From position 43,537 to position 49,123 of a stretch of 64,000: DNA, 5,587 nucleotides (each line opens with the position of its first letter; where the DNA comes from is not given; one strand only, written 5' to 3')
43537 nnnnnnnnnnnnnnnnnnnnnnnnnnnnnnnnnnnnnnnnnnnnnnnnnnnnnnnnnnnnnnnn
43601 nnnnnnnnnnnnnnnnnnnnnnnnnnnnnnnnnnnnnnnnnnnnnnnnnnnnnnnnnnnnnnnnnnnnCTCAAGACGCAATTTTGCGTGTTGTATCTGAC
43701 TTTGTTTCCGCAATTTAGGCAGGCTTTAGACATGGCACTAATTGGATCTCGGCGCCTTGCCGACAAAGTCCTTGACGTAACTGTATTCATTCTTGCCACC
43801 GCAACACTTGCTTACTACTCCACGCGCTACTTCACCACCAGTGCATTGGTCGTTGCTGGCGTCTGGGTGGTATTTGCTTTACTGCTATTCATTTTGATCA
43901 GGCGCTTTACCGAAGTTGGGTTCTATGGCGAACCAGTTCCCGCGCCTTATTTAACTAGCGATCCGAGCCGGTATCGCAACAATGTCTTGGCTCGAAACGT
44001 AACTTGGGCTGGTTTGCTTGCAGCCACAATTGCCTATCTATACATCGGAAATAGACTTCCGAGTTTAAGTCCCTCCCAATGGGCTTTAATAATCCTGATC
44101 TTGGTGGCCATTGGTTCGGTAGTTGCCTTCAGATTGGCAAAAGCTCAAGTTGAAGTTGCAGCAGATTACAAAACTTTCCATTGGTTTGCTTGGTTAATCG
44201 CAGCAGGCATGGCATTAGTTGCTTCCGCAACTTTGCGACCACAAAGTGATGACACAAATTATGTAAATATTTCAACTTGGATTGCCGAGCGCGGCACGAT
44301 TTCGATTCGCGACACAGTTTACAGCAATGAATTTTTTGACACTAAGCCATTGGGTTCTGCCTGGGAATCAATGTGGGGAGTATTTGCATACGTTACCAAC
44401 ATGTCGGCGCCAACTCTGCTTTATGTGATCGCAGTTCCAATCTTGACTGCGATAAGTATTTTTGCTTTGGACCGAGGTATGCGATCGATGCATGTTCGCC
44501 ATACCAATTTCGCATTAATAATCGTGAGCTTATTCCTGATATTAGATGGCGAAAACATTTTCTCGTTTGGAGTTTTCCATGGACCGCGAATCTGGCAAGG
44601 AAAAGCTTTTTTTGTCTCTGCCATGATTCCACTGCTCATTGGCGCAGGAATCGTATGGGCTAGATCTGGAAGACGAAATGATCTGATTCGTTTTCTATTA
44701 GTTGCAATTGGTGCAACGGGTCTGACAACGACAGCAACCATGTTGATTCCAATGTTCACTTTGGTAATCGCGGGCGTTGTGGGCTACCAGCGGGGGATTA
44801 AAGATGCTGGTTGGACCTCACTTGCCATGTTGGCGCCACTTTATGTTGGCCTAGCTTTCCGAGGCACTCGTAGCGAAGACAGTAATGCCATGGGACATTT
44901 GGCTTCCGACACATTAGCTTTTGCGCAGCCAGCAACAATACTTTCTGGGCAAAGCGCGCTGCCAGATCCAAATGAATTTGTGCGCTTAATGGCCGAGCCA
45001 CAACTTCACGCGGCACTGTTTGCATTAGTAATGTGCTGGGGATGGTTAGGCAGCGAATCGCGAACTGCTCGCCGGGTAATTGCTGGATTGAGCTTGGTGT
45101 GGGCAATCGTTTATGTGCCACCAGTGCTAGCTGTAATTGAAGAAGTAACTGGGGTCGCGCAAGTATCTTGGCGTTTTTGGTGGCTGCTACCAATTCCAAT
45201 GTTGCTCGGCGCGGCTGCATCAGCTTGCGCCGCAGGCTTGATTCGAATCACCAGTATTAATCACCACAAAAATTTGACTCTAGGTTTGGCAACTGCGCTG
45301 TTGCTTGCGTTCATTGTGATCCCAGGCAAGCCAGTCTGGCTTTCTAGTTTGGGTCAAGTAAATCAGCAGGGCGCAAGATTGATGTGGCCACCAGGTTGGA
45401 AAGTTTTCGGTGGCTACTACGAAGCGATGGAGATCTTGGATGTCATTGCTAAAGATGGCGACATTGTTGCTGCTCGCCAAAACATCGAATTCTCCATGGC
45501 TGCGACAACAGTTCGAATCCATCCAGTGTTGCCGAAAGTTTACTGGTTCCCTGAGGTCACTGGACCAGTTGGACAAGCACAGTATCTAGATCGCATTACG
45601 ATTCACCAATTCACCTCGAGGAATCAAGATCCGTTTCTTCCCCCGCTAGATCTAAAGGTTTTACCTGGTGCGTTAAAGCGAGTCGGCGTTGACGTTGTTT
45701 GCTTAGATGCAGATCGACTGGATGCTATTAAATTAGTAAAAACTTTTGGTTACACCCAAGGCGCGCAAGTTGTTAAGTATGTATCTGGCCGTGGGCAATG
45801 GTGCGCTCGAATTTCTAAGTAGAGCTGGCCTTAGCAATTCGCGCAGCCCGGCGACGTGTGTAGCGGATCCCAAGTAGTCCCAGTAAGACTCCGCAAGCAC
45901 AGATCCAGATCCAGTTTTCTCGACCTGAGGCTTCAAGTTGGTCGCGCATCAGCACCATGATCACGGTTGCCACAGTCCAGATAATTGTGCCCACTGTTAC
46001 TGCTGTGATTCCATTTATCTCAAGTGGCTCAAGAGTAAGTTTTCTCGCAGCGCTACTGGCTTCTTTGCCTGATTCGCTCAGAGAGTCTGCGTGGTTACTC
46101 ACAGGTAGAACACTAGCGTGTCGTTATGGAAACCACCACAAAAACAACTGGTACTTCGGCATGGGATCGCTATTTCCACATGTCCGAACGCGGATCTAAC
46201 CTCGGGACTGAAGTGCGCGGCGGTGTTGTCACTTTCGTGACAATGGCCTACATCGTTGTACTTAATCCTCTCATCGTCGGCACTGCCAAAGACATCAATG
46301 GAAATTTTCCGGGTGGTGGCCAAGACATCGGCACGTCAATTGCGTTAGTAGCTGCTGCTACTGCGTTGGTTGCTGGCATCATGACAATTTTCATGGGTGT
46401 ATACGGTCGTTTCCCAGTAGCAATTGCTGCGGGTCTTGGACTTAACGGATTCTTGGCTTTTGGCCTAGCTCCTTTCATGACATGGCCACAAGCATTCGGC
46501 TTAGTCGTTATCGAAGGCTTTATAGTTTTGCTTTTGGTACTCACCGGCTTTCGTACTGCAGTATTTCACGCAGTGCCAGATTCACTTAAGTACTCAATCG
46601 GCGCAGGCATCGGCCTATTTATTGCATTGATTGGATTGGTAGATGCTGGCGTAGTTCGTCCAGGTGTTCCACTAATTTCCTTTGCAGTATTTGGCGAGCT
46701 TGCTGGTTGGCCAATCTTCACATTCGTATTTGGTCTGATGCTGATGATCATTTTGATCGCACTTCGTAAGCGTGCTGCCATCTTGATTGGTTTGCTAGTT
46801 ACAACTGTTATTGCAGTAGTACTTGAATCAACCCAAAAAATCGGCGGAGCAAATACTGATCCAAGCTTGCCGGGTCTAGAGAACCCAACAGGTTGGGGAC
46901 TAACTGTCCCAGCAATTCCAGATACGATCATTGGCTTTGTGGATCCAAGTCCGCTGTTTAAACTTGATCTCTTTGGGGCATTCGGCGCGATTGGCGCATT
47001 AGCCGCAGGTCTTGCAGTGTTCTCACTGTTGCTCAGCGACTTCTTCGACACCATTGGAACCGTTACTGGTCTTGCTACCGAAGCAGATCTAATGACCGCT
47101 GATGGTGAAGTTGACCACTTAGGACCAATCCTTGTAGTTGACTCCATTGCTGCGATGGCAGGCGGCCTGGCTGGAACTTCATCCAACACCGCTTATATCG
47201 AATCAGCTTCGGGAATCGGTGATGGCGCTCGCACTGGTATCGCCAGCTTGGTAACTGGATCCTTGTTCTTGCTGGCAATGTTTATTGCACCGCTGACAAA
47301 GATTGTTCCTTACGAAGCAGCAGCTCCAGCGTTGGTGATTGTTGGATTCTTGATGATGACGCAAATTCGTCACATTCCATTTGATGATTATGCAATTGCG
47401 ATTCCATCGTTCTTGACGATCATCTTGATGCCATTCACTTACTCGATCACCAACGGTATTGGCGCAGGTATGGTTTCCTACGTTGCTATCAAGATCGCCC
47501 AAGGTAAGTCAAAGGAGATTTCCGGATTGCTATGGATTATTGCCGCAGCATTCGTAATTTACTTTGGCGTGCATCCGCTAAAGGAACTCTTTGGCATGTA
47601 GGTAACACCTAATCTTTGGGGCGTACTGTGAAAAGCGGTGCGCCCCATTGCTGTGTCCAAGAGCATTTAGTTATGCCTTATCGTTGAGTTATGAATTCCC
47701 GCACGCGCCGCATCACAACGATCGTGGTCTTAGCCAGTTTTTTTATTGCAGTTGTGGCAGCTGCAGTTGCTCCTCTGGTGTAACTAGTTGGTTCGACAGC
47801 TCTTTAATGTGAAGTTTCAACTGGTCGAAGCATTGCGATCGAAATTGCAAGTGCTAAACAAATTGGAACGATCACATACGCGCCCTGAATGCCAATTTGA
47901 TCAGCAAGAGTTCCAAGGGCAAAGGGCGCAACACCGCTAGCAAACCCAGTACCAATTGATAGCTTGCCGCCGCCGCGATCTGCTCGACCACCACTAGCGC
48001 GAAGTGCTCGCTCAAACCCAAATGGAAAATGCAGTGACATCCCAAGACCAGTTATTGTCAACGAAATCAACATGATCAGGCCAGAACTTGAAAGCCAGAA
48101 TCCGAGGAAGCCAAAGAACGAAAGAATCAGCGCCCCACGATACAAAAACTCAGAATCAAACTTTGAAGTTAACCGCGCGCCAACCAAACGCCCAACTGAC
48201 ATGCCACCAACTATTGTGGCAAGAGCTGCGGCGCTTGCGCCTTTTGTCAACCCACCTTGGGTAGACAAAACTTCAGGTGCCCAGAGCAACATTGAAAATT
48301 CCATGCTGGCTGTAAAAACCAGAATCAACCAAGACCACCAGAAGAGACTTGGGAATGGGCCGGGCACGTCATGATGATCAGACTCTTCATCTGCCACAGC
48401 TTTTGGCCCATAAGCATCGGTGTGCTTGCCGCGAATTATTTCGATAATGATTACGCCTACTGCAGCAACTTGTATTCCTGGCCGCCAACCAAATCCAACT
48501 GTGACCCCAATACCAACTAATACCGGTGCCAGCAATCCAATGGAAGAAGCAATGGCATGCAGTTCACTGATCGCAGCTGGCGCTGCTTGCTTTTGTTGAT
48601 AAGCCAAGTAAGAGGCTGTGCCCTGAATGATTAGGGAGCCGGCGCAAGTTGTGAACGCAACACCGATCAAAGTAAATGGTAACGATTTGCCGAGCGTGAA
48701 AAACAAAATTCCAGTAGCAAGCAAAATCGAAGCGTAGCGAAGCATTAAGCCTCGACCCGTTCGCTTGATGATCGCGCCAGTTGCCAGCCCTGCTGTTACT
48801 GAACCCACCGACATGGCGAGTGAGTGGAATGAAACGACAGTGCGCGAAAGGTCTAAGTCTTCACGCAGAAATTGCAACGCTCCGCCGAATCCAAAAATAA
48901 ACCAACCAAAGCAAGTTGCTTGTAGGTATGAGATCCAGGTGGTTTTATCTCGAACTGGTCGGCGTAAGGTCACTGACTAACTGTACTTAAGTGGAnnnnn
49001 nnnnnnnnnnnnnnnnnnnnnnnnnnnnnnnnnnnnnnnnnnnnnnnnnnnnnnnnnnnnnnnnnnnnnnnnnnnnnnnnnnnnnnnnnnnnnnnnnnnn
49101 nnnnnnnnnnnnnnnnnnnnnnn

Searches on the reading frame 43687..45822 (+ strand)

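Call 50: search_protein_families(library=pfam, proteins=[window:43687-45822:+], max_evalue=0.00001)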
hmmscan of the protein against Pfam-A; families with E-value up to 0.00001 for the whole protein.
window:43687-45822:+ (711 aa): 1 family
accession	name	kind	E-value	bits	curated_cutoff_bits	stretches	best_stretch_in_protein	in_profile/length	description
PF19554.4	DUF6077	-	1.9e-13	50.4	27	1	132-381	71-340/354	Family of unknown function (DUF6077)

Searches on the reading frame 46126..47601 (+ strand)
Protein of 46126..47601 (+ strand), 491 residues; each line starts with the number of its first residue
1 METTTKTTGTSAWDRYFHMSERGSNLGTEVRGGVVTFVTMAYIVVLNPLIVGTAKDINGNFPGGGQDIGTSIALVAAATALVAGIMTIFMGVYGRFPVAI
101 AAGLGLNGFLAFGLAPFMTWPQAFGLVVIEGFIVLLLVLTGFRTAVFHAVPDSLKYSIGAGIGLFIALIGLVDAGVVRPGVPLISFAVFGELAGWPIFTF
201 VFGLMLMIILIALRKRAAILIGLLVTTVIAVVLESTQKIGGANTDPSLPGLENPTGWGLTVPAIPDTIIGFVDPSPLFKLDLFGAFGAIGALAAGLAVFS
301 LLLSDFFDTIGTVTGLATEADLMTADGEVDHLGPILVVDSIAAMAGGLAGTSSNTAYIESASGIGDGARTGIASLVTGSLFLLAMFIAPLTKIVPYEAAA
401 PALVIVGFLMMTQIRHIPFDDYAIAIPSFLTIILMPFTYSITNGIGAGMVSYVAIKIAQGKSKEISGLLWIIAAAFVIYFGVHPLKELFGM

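Call 50: search_protein_families(library=pfam, proteins=[window:46126-47601:+], max_evalue=0.00001)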
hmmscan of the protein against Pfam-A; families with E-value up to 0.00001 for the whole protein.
window:46126-47601:+ (491 aa): 1 family
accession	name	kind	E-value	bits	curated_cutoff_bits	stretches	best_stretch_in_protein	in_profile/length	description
PF00860.26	Xan_ur_permease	-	1.6e-24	86.8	27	1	30-444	4-386/389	Permease family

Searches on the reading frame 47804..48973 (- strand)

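Call 49: search_protein_families(library=pfam, proteins=[window:47804-48973:-], max_evalue=0.00001)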
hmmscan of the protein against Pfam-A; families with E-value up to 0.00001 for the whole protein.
window:47804-48973:- (389 aa): 1 family
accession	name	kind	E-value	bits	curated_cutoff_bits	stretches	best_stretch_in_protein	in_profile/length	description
PF07690.21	MFS_1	-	3.8e-19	69.3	33.4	2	20-317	6-313/347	Major Facilitator Superfamily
